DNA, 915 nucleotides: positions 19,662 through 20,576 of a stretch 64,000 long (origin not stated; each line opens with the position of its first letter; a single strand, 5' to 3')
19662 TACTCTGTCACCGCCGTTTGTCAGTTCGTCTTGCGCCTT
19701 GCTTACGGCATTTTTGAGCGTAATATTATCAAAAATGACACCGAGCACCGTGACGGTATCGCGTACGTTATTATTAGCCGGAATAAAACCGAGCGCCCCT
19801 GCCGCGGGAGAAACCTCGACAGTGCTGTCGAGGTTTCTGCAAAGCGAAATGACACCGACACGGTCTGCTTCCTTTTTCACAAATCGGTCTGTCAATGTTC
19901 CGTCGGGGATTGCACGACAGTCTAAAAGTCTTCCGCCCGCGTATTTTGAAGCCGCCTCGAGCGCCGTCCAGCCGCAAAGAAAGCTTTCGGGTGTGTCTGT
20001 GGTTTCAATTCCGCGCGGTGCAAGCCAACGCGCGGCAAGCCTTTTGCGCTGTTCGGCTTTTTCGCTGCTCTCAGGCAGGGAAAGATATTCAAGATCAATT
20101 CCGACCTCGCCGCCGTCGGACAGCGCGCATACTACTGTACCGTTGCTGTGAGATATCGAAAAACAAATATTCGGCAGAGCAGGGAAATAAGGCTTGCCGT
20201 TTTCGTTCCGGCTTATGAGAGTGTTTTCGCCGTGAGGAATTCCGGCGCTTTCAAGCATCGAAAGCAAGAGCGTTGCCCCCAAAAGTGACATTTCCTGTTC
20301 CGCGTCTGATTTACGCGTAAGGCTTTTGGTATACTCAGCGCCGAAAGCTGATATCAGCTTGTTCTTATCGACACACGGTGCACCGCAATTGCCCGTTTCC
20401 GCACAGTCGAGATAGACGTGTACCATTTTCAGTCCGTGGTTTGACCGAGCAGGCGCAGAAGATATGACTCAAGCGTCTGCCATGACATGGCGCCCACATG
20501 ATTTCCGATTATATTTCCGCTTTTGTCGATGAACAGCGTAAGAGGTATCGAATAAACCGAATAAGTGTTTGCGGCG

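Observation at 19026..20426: Single-ORF fusion of a 4'-phosphopantetheinyl transferase domain and a WecB/TagA/CpsF (GT26) glycosyltransferase domain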

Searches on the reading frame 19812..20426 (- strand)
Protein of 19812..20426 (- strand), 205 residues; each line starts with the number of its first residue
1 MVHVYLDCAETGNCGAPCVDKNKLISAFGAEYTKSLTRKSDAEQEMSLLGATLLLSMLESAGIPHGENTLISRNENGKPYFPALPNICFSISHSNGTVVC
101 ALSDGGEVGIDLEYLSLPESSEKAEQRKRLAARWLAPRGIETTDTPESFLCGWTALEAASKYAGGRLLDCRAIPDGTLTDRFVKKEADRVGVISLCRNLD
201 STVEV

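Call 19: search_solved_structures(query=A2, max_evalue=1, show_alignments=2)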
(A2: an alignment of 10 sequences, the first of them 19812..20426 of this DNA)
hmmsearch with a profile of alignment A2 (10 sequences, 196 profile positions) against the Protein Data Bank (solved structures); distinct sequences matched with E-value up to 1: 7.
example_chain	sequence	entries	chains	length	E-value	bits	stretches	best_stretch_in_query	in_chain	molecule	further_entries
1qr0_A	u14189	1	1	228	4.7e-05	26.1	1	35-111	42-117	4'-PHOSPHOPANTETHEINYL TRANSFERASE SFP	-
4mrt_A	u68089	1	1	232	4.8e-05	26.1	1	35-111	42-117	4'-phosphopantetheinyl transferase sfp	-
2cg5_A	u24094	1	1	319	0.0068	19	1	56-152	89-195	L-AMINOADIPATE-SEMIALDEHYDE DEHYDROGENASE-PHOSPHOPANTETHEINYL TRANSFERASE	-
2byd_A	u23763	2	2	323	0.007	19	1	56-152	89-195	HSPC223 | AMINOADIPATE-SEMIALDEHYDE DEHYDROGENASE-PHOSPHOPANTETHEINYL TRANSFERASE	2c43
5xuk_A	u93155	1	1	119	0.27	13.8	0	65-94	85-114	Holo-[acyl-carrier-protein] synthase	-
6hdz_A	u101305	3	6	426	0.6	12.7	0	122-161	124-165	Serine--tRNA ligase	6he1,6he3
3hyk_A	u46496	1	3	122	0.65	12.6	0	60-91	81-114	Holo-[acyl-carrier-protein] synthase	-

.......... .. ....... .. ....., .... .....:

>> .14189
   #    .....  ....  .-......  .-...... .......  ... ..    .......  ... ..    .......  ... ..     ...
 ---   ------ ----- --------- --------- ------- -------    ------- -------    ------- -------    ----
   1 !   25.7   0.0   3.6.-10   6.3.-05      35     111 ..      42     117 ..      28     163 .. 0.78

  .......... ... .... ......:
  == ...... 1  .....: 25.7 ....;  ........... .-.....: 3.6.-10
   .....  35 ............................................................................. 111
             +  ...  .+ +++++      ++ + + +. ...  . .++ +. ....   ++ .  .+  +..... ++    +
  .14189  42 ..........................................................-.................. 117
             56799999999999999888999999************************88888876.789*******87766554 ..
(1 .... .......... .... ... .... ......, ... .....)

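Call 24: search_protein_representatives(alignment_id=A2)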
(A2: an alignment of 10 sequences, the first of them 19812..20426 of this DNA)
Query: 10 sequences, 196 profile positions. Proteins with E-value up to 0.001 (for the whole library): 16470; up to 1e-10: 408; up to 1e-30: 3. The best 150 are listed.
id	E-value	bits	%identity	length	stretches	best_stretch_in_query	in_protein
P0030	1.2e-81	289.2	-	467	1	1-196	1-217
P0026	4.2e-78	277.6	-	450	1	1-196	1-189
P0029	3.1e-77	274.7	-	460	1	1-195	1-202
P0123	2.2e-26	108.8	-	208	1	19-191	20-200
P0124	1.4e-25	106.2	-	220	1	4-190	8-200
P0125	1.4e-23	99.7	-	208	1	18-191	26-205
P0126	1.7e-23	99.4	-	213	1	15-187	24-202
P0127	3.1e-23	98.5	-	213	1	14-195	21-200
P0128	3.4e-23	98.4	-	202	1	8-191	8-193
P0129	1.3e-22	96.5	-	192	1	11-191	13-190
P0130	6.3e-22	94.3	-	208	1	12-189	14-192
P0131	9.0e-22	93.8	-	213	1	27-189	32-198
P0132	2.8e-21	92.1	-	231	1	36-160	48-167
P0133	6.1e-21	91.0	-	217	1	36-192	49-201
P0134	1.0e-20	90.3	-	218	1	29-160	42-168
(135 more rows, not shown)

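Call 26: search_protein_families(library=pfam, proteins=[P0123, P0124, P0125, P0126, P0127, P0128, P0129, P0130], max_evalue=0.01)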
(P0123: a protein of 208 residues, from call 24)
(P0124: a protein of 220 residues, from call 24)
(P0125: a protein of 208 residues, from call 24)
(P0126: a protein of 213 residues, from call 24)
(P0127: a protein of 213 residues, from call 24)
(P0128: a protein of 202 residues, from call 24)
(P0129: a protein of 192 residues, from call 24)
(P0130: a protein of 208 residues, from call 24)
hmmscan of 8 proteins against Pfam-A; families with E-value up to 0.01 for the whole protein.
P0123 (208 aa): 2 families
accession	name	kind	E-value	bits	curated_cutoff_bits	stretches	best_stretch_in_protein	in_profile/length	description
PF01648.25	ACPS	-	1.8e-07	31.6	25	1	102-165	2-67/111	4'-phosphopantetheinyl transferase superfamily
PF17837.6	4PPT_N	-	0.0059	17.1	27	0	39-96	12-67/68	4'-phosphopantetheinyl transferase N-terminal domain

P0124 (220 aa): 2 families
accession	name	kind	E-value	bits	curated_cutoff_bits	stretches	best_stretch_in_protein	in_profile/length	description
PF01648.25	ACPS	-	1.8e-10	41.3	25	1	106-167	2-70/111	4'-phosphopantetheinyl transferase superfamily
PF17837.6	4PPT_N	-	0.0046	17.4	27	1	47-100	15-67/68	4'-phosphopantetheinyl transferase N-terminal domain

P0125 (208 aa): 2 families
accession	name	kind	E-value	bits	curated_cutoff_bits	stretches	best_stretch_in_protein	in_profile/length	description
PF01648.25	ACPS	-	1.5e-09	38.3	25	1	108-170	3-65/111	4'-phosphopantetheinyl transferase superfamily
PF17837.6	4PPT_N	-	5e-05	23.7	27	1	45-103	11-68/68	4'-phosphopantetheinyl transferase N-terminal domain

P0126 (213 aa): 2 families
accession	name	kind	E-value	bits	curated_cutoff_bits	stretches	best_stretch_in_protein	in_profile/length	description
PF01648.25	ACPS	-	3.3e-10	40.4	25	1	111-175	3-71/111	4'-phosphopantetheinyl transferase superfamily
PF17837.6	4PPT_N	-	3.3e-06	27.5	27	1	46-104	11-67/68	4'-phosphopantetheinyl transferase N-terminal domain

P0127 (213 aa): 1 family
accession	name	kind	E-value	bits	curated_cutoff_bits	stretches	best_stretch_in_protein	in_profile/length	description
PF01648.25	ACPS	-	8.4e-16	58.4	25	1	104-166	1-69/111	4'-phosphopantetheinyl transferase superfamily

P0128 (202 aa): 2 families
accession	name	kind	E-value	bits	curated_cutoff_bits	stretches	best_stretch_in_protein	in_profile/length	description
PF01648.25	ACPS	-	5.8e-09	36.4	25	1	103-160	2-67/111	4'-phosphopantetheinyl transferase superfamily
PF22624.1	AASDHPPT_N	-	0.0004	21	27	1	19-96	12-96/100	4'-phosphopantetheinyl transferase, N-terminal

P0129 (192 aa): 0 families

P0130 (208 aa): 0 families

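Call 27: find_encoding_contigs(protein=P0123, flank=6000, max_places=3)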
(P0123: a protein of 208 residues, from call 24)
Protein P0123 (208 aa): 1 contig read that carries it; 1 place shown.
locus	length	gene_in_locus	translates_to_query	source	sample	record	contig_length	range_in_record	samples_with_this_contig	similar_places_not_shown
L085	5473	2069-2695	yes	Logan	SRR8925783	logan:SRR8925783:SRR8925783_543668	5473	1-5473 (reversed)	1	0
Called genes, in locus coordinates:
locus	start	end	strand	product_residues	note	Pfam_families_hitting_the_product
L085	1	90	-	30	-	?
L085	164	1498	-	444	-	PF04466:Terminase_3, PF03237:Terminase_6N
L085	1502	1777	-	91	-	-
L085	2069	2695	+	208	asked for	PF01648:ACPS (weak)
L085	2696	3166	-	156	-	-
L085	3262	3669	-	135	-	-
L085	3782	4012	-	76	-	-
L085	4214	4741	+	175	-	PF12850:Metallophos_2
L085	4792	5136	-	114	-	PF04026:SpoVG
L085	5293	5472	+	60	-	?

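Call 52: find_encoding_contigs(protein=P0124, flank=8000, max_places=2)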
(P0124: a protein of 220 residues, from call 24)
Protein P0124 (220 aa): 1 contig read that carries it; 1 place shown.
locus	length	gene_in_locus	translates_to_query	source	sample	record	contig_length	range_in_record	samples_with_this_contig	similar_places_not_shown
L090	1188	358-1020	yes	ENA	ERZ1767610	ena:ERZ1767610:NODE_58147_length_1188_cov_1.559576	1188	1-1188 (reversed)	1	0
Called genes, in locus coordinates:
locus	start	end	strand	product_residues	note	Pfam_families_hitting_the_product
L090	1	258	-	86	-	?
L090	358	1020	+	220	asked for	PF01648:ACPS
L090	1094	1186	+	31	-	?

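Call 53: find_encoding_contigs(protein=P0127, flank=8000, max_places=2)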
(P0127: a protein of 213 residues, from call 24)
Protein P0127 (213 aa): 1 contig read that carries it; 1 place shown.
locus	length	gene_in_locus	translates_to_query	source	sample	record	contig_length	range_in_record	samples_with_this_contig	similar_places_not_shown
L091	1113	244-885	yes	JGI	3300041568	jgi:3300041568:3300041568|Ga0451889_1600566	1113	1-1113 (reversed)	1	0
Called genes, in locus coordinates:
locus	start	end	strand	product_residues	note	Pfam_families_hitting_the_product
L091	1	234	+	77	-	?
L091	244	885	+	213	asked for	PF01648:ACPS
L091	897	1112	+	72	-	?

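Call 54: find_related_loci(query=A2, collection=metagenome_contigs, flank=8000)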
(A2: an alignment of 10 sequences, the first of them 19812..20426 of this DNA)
Query A2 (205 aa) in metagenome_contigs; peptide patterns used: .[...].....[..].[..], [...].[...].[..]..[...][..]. (x = any residue, [..] = any of these).
250 stretches matched a pattern; 8 encode a relative of the query (tblastn E <= 1e-3); 8 distinct loci.
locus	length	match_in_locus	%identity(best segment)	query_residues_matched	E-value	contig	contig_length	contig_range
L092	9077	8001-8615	97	1-205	3e-135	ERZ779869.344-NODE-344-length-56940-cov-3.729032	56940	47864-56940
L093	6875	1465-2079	95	1-205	3e-133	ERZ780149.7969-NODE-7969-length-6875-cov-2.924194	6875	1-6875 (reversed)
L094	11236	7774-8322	58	21-203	5e-64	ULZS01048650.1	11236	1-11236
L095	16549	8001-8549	57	21-203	1e-63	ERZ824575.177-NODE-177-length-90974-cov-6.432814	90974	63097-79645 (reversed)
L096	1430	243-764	50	15-198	3e-51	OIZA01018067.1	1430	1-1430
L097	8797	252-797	45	1-198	2e-48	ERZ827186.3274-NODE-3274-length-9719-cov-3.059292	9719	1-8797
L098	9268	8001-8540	44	3-198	3e-44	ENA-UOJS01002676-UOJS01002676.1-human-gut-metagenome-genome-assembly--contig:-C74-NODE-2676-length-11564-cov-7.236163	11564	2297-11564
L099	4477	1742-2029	30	86-178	2e-5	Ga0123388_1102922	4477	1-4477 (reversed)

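Call 55: predict_structure(alignment_id=A2)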
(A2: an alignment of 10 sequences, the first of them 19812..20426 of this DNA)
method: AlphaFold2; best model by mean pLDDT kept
length: 205 residues; sequences in the alignment: 10
mean_pLDDT: 92.7   pTM: 0.88
mean pLDDT of the five models: 92.7, 92.7, 92.4, 92.1, 92.0
residues with pLDDT >= 90: 166; 70-90: 37; 50-70: 2; < 50: 0
segments of 3 or more residues with pLDDT < 50: none
pLDDT, mean of each block of 10 residues (from residue 1): 94 77 95 89 92 96 95 92 96 95 95 95 95 93 92 96 87 90 94 97 93
secondary structure, 60 per line:
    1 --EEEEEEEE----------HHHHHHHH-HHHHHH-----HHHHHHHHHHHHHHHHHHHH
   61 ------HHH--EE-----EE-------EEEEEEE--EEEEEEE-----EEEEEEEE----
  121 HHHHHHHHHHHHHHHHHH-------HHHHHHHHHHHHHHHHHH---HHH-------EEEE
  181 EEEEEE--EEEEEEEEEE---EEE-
elements in order: E3-10 H21-28 H30-35 H41-60 E88-94 E97-103 E109-116 H121-138 H146-163 E177-186 E189-198 E202-204

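Call 58: fold_search(model_id=the predicted structure, library=pdb)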
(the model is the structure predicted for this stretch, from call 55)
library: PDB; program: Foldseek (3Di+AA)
matches with E <= 10: 395; with E <= 0.001: 33
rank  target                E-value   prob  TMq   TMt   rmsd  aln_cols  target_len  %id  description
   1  1qr0                  3.0e-10  1.00  0.61  0.56   6.8       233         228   20  CRYSTAL STRUCTURE OF THE 4'-PHOSPHOPANTETHEINYL TRANSFERASE SFP-COENZYME A COMPLEX (released 1999-12-10)
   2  4mrt_A                4.2e-10  1.00  0.65  0.60   5.7       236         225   19  Structure of the Phosphopantetheine Transferase Sfp in Complex with Coenzyme A and a Peptidyl Carrier Protein (released 2014-04-23)
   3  2cg5_A                9.9e-09  1.00  0.64  0.51   6.1       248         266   16  Structure of aminoadipate-semialdehyde dehydrogenase- phosphopantetheinyl transferase in complex with cytosolic acyl c (released 2006-03-01)
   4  2byd                  5.7e-08  1.00  0.58  0.44   7.3       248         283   18  Structure of aminoadipate-semialdehyde dehydrogenase- phosphopantetheinyl transferase (released 2005-08-05)
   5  2c43                  7.5e-07  1.00  0.62  0.48   6.0       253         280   15  STRUCTURE OF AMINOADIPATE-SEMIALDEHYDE DEHYDROGENASE- PHOSPHOPANTETHEINYL TRANSFERASE IN COMPLEX WITH COENZYME A (released 2005-10-24)
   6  6qxr                  8.0e-07  1.00  0.57  0.54   6.1       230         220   18  4'-phosphopantetheinyl transferase PptAb from Mycobacterium abscessus at pH 8.5 with Mn2+ and CoA. (released 2020-03-25)
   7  8gkf_B                1.2e-06  1.00  0.56  0.52   9.9       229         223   16  Phosphopantetheinyl transferase PptT from Mycobacterium tuberculosis in complex with Raltitrexed. (released 2024-03-20)
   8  6qwu                  1.5e-06  1.00  0.57  0.54   5.8       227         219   18  4'-phosphopantetheinyl transferase PptAb from Mycobacterium abscessus at pH 5.5 with Mn2+ and CoA. (released 2020-03-25)
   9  7b4r                  1.6e-06  1.00  0.58  0.56   5.6       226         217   18  Structure of the 4'-phosphopantetheinyl transferase PptAb from Mycobacterium abscessus in complex with Coenzyme A and N- (released 2021-11-10)
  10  8gkf_G                1.6e-06  1.00  0.52  0.54   7.6       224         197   13  Phosphopantetheinyl transferase PptT from Mycobacterium tuberculosis in complex with Raltitrexed. (released 2024-03-20)
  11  8qzh                  1.7e-06  1.00  0.49  0.44   7.4       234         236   16  Crystal structure of apo-PptT from Mycobacterium tuberculosis (released 2024-06-19)
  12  6qxq                  2.2e-06  1.00  0.58  0.55   5.7       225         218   18  4'-phosphopantetheinyl transferase PptAb from Mycobacterium abscessus at pH 7 with Mn2+ and CoA. (released 2020-03-25)
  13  6qyg                  2.5e-06  1.00  0.53  0.50   6.2       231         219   18  4'-phosphopantetheinyl transferase PptAb from Mycobacterium abscessus at pH 8.5 with Mg2+ and CoA. (released 2020-03-25)
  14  8gkf_A                2.5e-06  1.00  0.47  0.44   9.8       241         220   13  Phosphopantetheinyl transferase PptT from Mycobacterium tuberculosis in complex with Raltitrexed. (released 2024-03-20)
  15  7bdw_A                3.3e-06  1.00  0.46  0.44   6.8       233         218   17  Crystal structure of mycobacterial PptAb in complex with ACP and compound 8918 (released 2021-11-10)
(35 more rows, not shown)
